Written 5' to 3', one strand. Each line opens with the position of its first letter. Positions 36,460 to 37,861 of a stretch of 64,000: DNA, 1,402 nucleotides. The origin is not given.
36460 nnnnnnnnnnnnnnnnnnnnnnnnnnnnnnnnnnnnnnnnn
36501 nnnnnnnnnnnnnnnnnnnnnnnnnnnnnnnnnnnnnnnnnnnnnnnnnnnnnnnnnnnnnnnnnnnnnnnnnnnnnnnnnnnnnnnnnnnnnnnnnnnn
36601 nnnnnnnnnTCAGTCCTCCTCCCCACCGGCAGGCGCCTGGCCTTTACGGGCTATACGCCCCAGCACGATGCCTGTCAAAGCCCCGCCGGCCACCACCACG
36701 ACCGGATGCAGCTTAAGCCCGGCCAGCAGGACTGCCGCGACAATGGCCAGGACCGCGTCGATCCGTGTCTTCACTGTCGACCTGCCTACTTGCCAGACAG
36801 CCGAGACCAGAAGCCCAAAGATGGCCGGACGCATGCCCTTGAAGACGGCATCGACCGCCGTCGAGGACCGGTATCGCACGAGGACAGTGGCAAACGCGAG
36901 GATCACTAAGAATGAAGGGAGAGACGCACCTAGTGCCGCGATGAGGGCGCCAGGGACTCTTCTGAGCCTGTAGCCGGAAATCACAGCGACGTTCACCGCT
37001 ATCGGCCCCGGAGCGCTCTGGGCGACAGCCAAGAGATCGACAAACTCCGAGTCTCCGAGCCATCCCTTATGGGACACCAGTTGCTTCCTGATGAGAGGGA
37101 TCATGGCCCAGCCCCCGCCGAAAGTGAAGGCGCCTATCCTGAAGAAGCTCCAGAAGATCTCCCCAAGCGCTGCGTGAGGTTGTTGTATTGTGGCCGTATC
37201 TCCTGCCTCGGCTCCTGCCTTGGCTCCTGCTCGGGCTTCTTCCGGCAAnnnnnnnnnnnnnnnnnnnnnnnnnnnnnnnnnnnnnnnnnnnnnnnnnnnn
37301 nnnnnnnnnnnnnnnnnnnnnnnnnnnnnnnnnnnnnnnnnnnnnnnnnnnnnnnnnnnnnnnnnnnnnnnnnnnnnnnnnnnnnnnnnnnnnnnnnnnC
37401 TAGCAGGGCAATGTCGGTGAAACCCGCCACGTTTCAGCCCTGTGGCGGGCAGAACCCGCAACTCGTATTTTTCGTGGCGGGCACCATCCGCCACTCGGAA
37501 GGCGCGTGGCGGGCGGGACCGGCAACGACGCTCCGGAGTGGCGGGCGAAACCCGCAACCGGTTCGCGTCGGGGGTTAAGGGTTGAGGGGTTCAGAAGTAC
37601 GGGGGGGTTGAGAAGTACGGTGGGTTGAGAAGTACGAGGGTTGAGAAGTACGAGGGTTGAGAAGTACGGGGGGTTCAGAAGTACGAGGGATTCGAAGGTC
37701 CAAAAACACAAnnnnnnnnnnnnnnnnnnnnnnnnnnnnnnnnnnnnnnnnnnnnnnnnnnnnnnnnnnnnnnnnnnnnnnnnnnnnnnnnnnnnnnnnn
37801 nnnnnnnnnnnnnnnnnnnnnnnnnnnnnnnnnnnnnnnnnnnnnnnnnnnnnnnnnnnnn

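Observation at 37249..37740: Dense, two-family tandem-repeat region between the sigA terminator and the chrA promoter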

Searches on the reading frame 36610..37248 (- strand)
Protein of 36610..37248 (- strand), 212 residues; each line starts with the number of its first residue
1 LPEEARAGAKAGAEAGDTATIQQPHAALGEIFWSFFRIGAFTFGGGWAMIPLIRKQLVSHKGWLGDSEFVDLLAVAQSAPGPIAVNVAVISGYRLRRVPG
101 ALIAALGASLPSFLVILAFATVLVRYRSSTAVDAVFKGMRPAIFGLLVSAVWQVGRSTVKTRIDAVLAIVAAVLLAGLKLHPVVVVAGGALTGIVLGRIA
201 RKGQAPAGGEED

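Call 9: search_protein_families(library=pfam, proteins=[window:36610-37248:-], max_evalue=0.01)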
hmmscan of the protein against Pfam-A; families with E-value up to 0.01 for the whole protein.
window:36610-37248:- (212 aa): 1 family
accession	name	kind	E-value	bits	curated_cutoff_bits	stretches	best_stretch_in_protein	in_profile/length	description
PF02417.20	Chromate_transp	-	1.6e-51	175.1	28.6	1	30-194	2-166/166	Chromate transporter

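Call 15: find_homologous_proteins(query=window:36610-37248:-, max_evalue=1e-20)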
Query window:36610-37248:- (212 aa): 2973 proteins with E <= 1e-20 among 8000 candidates; the best 120 are listed.
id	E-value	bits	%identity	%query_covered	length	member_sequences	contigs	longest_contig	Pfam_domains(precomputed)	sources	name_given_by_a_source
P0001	1.7e-126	438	100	100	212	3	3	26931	PF02417.21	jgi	jgi:chromate transporter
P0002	2.7e-91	323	79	100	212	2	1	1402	PF02417.21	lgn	-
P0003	4.3e-91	323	79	92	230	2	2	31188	PF02417.21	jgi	-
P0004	3.7e-89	316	76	98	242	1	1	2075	PF02417.21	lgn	-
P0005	1.1e-77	279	73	84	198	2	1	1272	PF02417.21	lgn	-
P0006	2.4e-77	278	68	83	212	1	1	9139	PF02417.21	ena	-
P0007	4.0e-77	277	63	97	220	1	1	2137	PF02417.21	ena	-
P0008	5.1e-77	277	70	86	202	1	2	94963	PF02417.21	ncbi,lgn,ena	ncbi:MAG: chromate transporter [Bacillota bacterium]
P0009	6.2e-77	276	63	100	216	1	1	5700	PF02417.21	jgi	jgi:chromate transporter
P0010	3.8e-75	270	69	88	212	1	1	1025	PF02417.21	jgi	-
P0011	7.1e-75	270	66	94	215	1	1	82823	PF02417.21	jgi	jgi:chromate transporter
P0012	6.9e-73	263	62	100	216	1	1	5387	PF02417.21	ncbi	-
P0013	1.4e-72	262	72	72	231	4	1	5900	PF02417.21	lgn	-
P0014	2.1e-72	262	62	92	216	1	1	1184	PF02417.21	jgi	-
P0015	1.1e-71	259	64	94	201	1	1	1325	PF02417.21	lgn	-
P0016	1.2e-66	243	58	93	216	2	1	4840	PF02417.21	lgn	-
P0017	9.3e-66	240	57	92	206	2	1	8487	PF02417.21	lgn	-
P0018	2.4e-65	239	53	99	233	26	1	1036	PF02417.21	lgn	-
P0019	4.0e-65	238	62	90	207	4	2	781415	PF02417.21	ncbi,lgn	ncbi:MAG: chromate transporter [Bacillota bacterium]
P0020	6.5e-65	237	67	81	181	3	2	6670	PF02417.21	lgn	-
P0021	7.1e-65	237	57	91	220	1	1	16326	PF02417.21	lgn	-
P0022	2.3e-64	235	57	92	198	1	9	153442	PF02417.21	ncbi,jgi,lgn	ncbi:MAG: chromate transporter [Bacillota bacterium]|jgi:chromate transporter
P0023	2.4e-64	235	58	88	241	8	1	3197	PF02417.21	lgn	-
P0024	5.1e-64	234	55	94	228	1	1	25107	PF02417.21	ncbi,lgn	-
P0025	1.3e-63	233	54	95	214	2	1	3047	PF02417.21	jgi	-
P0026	1.9e-63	232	53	95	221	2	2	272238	PF02417.21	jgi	-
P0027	4.1e-63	231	65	81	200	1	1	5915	PF02417.21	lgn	-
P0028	6.1e-63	231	60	84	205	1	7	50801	PF02417.21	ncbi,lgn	-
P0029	2.1e-62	229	60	84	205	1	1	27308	PF02417.21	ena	-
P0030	2.7e-62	228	58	92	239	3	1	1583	PF02417.21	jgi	-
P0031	3.1e-62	228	61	85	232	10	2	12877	PF02417.21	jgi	jgi:chromate transporter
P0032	3.2e-62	228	55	88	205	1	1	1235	PF02417.21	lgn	-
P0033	8.8e-62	227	57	90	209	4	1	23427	PF02417.21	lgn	-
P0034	1.2e-61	226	54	90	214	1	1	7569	PF02417.21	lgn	-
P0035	3.9e-61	225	55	88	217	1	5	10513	PF02417.21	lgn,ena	-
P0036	4.7e-61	224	54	88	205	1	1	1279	PF02417.21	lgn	-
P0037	5.3e-61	224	55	88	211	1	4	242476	PF02417.21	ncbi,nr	ncbi:MAG TPA: chromate transporter [Bacillota bacterium]|nr:chromate transporter [Bacillota bacteriu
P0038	5.9e-61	224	55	88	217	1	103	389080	PF02417.21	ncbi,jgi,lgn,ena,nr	ncbi:MAG: chromate transporter [Bacillota bacterium]|nr:chromate transporter [Bacillota bacterium]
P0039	7.7e-61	224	55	88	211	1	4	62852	PF02417.21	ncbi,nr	ncbi:MAG TPA: chromate transporter [Bacillota bacterium]|nr:chromate transporter [Bacillota bacteriu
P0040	8.5e-61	224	55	88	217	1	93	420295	PF02417.21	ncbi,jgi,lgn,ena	ncbi:MAG: chromate transporter [Bacillota bacterium]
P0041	1.1e-60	223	57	88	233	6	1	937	PF02417.21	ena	-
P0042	8.9e-60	220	66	77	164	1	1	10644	PF02417.21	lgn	-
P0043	6.9e-59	217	48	61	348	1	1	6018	PF02417.21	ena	-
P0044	1.5e-58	216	54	88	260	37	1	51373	PF02417.21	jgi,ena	-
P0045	1.8e-58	216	66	77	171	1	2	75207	PF02417.21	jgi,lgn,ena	-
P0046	2.4e-58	216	64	76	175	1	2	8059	PF02417.21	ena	-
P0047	3.5e-58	215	50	95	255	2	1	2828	PF02417.21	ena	-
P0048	4.0e-57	212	54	90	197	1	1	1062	PF02417.21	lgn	-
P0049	6.8e-57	211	68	68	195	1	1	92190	PF02417.21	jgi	jgi:chromate transporter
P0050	7.7e-57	211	55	82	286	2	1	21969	PF02417.21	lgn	-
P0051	1.5e-56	210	51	92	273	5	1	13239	PF02417.21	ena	-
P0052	1.5e-56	210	55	82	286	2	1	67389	PF02417.21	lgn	-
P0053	1.6e-56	210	53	59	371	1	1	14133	PF02417.21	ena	-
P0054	5.2e-56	208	50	92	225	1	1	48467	PF02417.21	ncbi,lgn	-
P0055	6.0e-56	208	59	84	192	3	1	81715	PF02417.21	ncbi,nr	ncbi:MAG TPA: chromate transporter [Firmicutes bacterium]|nr:chromate transporter [Candidatus Fermen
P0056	1.3e-54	203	65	77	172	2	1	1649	PF02417.21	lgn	-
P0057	2.5e-54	203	60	77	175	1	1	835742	PF02417.21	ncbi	-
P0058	1.5e-53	200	66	64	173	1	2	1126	PF02417.21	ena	-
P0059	3.8e-53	199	49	94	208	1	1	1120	PF02417.21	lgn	-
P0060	6.1e-53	198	59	74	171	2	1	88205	PF02417.21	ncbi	-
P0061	1.7e-51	193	57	74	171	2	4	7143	PF02417.21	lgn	-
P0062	3.1e-51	192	50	87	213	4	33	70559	PF02417.21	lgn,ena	-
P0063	9.7e-51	191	54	82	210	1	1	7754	PF02417.21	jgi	-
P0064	1.1e-50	191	55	80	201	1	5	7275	PF02417.21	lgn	-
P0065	2.0e-50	190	40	57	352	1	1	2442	PF02417.21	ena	-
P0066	2.6e-50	189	59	72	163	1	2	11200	PF02417.21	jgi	-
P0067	6.5e-50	188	56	77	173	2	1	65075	PF02417.21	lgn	-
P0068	1.5e-49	187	60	77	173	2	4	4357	PF02417.21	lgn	-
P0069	6.1e-49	185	54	72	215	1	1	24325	PF02417.21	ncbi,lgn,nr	ncbi:MAG TPA: chromate transporter [Firmicutes bacterium]|nr:chromate transporter [Bacillota bacteri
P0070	3.0e-48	183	53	84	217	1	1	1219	PF02417.21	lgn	-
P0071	1.0e-47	181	57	74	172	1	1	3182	PF02417.21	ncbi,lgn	-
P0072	3.6e-47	179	50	85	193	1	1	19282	PF02417.21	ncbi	-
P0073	3.7e-47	179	56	77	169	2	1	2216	PF02417.21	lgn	-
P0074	9.7e-47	178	57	73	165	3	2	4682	PF02417.21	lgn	-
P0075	1.8e-46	177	55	71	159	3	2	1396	PF02417.21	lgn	-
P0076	5.2e-46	175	58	73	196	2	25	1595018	PF02417.21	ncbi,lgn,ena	-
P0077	6.2e-46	175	52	72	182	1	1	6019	PF02417.21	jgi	jgi:chromate transporter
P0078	5.5e-45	172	50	72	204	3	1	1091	PF02417.21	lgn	-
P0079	2.1e-44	170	52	77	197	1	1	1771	PF02417.21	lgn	-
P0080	8.3e-44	168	47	82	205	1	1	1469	PF02417.21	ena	-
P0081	9.2e-44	168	47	83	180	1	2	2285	PF02417.21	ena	-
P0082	2.0e-43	167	43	85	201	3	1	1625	PF02417.21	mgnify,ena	mgnify:CR=1 FL=1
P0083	1.5e-42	164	52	71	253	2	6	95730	PF02417.21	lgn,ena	-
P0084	3.6e-42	163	59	61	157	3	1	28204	PF02417.21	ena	-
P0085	3.7e-42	163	43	84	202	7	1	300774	PF02417.21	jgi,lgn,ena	-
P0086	4.8e-42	162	48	78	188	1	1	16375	PF02417.21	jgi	jgi:chromate transporter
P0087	1.2e-41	161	46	82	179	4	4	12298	PF02417.21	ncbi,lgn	-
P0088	1.5e-41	161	47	83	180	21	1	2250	PF02417.21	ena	-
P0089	2.4e-41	160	45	87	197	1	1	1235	PF02417.21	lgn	-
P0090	3.4e-41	160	39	83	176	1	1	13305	PF02417.21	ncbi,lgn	-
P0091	3.4e-41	160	47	82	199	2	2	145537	PF02417.21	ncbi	ncbi:MAG: chromate transporter [Bacillota bacterium]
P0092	3.5e-41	160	45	83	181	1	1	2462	PF02417.21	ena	-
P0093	4.1e-41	159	47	82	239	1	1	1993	PF02417.21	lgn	-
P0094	4.1e-41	159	43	83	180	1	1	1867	PF02417.21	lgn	-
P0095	6.7e-41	159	45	81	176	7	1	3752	PF02417.21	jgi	jgi:chromate transporter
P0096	1.0e-40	158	45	86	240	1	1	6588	PF02417.21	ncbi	-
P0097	1.3e-40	158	47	83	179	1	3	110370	PF02417.21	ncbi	-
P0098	1.5e-40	157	46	78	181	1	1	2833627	PF02417.21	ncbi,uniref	ncbi:chromate transporter [Proteinivorax hydrogeniformans]|uniref:Chromate transporter n=1 Tax=Prote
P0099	1.6e-40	157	46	87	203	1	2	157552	PF02417.21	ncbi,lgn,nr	ncbi:MAG: chromate transporter [Bacillota bacterium]|nr:chromate transporter [Bacillota bacterium]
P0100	2.0e-40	157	44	85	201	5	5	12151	PF02417.21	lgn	-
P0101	2.1e-40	157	46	83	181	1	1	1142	PF02417.21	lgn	-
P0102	3.4e-40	156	44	84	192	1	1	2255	PF02417.21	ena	-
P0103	4.1e-40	156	44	80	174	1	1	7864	PF02417.21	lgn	-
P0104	4.3e-40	156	44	72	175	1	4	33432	PF02417.21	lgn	-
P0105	5.1e-40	156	60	59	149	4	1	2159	PF02417.21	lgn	-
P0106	5.6e-40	156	47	72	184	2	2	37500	PF02417.21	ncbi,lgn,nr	ncbi:MAG: chromate transporter [Paludibacteraceae bacterium]|nr:chromate transporter [Paludibacterac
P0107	5.9e-40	156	50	83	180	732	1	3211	PF02417.21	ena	-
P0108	1.1e-39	155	45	81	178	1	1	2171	PF02417.21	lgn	-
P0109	1.3e-39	154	42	87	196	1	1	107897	PF02417.21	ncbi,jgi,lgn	ncbi:MAG: chromate transporter [bacterium]|jgi:chromate transporter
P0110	1.7e-39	154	44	94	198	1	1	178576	PF02417.21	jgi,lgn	-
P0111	1.8e-39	154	42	87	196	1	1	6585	PF02417.21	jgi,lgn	jgi:chromate transporter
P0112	1.9e-39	154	48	79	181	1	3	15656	PF02417.21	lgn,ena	-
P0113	2.4e-39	154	49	79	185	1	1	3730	PF02417.21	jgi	-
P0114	3.0e-39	153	40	93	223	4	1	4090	PF02417.21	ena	-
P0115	3.6e-39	153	45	90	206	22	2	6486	PF02417.21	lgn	-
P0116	4.7e-39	153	45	87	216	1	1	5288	PF02417.21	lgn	-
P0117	5.1e-39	153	43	84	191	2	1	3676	PF02417.21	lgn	-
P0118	5.8e-39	152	49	75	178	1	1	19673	PF02417.21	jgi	-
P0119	5.9e-39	152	43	82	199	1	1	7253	PF02417.21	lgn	-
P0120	6.4e-39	152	45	83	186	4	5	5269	PF02417.21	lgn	-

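Call 16: find_encoding_contigs(protein=P0001, flank=3000, max_places=6)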
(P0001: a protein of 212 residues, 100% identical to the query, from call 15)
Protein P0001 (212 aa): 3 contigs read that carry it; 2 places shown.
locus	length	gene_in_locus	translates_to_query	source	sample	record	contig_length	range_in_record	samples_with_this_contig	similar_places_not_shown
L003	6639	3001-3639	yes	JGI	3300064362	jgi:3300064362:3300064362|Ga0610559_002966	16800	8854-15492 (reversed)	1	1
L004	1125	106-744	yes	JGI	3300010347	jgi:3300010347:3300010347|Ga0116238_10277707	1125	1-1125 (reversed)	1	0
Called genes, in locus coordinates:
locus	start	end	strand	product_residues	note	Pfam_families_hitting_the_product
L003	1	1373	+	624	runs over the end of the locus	PF01807:Zn_ribbon_DnaG, PF08275:DNAG_N, PF01751:Toprim, PF13155:Toprim_2, PF13662:Toprim_4, PF10410:DnaB_bind (weak)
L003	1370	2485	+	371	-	PF03979:Sigma70_r1_1, PF00140:Sigma70_r1_2, PF04542:Sigma70_r2, PF04539:Sigma70_r3, PF04545:Sigma70_r4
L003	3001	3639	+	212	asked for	PF02417:Chromate_transp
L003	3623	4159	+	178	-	PF02417:Chromate_transp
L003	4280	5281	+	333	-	PF00044:Gp_dh_N, PF02800:Gp_dh_C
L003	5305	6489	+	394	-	PF00162:PGK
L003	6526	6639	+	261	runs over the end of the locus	PF00121:TIM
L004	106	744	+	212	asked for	PF02417:Chromate_transp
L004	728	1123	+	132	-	?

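Call 17: find_encoding_contigs(protein=P0003, flank=3000, max_places=4)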
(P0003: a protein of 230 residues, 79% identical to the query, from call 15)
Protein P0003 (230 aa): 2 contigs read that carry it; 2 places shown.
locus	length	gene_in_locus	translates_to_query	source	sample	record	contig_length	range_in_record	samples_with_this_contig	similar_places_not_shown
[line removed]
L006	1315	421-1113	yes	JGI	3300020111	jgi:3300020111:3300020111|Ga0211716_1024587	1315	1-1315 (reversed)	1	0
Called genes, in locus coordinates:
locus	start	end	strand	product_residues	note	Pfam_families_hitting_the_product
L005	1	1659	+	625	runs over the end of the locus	PF01807:Zn_ribbon_DnaG, PF08275:DNAG_N, PF01751:Toprim, PF13155:Toprim_2, PF13662:Toprim_4, PF10410:DnaB_bind (weak)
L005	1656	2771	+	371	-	PF03979:Sigma70_r1_1, PF00140:Sigma70_r1_2, PF04542:Sigma70_r2, PF04539:Sigma70_r3, PF04545:Sigma70_r4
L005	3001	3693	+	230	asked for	PF02417:Chromate_transp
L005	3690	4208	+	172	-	PF02417:Chromate_transp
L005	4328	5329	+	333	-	PF00044:Gp_dh_N, PF02800:Gp_dh_C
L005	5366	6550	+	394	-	PF00162:PGK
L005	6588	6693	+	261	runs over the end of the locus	PF00121:TIM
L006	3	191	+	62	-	PF04545:Sigma70_r4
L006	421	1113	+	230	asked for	PF02417:Chromate_transp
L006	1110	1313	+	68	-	?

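Call 18: find_encoding_contigs(protein=P0008, flank=3000, max_places=4)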
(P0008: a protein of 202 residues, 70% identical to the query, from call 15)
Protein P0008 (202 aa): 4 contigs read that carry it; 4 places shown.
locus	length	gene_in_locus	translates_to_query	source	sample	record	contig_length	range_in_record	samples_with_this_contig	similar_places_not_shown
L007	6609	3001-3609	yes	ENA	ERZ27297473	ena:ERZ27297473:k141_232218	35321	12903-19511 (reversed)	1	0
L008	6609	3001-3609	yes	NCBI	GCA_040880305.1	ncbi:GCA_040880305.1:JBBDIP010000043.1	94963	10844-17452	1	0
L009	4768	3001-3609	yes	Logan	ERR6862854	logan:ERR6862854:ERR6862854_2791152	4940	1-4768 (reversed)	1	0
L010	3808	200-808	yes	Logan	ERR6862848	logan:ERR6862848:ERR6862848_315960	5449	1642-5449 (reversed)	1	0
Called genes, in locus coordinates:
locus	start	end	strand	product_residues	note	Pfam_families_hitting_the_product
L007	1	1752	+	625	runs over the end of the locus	PF01807:Zn_ribbon_DnaG, PF08275:DNAG_N, PF01751:Toprim, PF13155:Toprim_2, PF13662:Toprim_4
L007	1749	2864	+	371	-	PF03979:Sigma70_r1_1, PF00140:Sigma70_r1_2, PF04542:Sigma70_r2, PF04539:Sigma70_r3, PF04545:Sigma70_r4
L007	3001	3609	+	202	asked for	PF02417:Chromate_transp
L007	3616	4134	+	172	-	PF02417:Chromate_transp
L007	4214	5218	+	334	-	PF00044:Gp_dh_N, PF02800:Gp_dh_C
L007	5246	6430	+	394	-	PF00162:PGK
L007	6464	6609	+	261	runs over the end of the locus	PF00121:TIM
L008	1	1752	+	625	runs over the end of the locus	PF01807:Zn_ribbon_DnaG, PF08275:DNAG_N, PF01751:Toprim, PF13155:Toprim_2, PF13662:Toprim_4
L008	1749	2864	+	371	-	PF03979:Sigma70_r1_1, PF00140:Sigma70_r1_2, PF04542:Sigma70_r2, PF04539:Sigma70_r3, PF04545:Sigma70_r4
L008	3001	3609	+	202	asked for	PF02417:Chromate_transp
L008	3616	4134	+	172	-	PF02417:Chromate_transp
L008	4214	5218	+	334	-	PF00044:Gp_dh_N, PF02800:Gp_dh_C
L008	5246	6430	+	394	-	PF00162:PGK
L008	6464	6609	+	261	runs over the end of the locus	PF00121:TIM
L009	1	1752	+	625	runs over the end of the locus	PF01807:Zn_ribbon_DnaG, PF08275:DNAG_N, PF01751:Toprim, PF13155:Toprim_2, PF13662:Toprim_4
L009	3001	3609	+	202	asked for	PF02417:Chromate_transp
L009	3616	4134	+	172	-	PF02417:Chromate_transp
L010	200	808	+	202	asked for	PF02417:Chromate_transp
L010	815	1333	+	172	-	PF02417:Chromate_transp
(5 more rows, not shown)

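Call 32: find_encoding_contigs(protein=P0002, flank=2000, max_places=4)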
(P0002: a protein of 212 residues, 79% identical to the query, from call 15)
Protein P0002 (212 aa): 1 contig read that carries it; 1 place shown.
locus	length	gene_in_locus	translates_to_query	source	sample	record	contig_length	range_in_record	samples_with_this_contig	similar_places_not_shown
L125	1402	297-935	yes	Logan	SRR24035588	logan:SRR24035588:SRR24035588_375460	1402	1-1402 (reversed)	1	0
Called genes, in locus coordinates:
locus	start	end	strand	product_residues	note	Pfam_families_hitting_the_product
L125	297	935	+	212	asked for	PF02417:Chromate_transp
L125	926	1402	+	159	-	?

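Call 33: find_encoding_contigs(protein=P0004, flank=2000, max_places=4)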
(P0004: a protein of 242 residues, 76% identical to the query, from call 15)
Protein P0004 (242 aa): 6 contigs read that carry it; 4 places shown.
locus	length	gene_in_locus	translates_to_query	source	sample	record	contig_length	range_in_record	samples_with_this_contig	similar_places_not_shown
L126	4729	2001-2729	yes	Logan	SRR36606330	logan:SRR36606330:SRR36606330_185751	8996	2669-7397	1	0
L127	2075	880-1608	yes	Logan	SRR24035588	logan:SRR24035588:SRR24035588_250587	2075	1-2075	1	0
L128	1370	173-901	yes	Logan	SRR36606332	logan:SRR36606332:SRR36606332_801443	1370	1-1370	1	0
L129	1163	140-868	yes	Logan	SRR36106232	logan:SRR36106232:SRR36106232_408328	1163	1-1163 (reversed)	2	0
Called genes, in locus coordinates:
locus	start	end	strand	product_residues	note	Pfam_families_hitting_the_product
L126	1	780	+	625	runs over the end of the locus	PF01807:Zn_ribbon_DnaG, PF08275:DNAG_N, PF01751:Toprim, PF13155:Toprim_2, PF13362:Toprim_3 (weak), PF13662:Toprim_4, PF10410:DnaB_bind (weak)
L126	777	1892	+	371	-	PF03979:Sigma70_r1_1, PF00140:Sigma70_r1_2, PF04542:Sigma70_r2, PF04539:Sigma70_r3, PF04545:Sigma70_r4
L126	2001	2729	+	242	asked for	PF02417:Chromate_transp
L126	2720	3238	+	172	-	PF02417:Chromate_transp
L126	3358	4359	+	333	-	PF00044:Gp_dh_N, PF02800:Gp_dh_C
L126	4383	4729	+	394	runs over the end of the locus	PF00162:PGK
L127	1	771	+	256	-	?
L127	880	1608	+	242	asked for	PF02417:Chromate_transp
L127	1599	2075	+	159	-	?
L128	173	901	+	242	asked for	PF02417:Chromate_transp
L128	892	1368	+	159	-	?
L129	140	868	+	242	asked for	PF02417:Chromate_transp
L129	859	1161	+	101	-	?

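Call 44: find_encoding_contigs(protein=P0005, flank=2000, max_places=3)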
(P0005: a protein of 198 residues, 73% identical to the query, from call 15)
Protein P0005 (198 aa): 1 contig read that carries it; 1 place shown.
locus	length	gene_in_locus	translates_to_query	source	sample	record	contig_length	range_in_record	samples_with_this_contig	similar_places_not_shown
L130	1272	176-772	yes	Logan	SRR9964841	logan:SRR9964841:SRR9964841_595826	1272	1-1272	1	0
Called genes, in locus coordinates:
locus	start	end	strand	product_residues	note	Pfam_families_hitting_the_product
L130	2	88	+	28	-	?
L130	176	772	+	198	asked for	PF02417:Chromate_transp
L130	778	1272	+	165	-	?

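Call 45: find_encoding_contigs(protein=P0013, flank=2000, max_places=3)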
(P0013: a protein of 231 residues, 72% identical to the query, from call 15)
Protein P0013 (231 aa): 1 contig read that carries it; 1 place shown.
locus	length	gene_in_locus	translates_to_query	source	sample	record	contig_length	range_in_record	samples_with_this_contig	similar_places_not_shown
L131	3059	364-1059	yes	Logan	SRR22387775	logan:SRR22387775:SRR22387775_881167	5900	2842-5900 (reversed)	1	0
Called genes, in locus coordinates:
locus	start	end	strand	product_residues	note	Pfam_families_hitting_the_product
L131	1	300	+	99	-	?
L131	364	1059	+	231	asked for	PF02417:Chromate_transp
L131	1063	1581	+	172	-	PF02417:Chromate_transp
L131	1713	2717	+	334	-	PF00044:Gp_dh_N, PF02800:Gp_dh_C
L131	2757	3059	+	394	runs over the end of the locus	PF00162:PGK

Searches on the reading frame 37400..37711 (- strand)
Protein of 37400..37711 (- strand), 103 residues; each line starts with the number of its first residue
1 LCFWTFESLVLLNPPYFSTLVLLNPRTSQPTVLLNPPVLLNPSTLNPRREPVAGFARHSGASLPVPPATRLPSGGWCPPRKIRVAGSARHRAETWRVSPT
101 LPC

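Call 9: search_protein_families(library=pfam, proteins=[window:37400-37711:-], max_evalue=0.01)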
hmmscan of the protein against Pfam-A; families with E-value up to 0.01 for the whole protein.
window:37400-37711:- (103 aa): 0 families
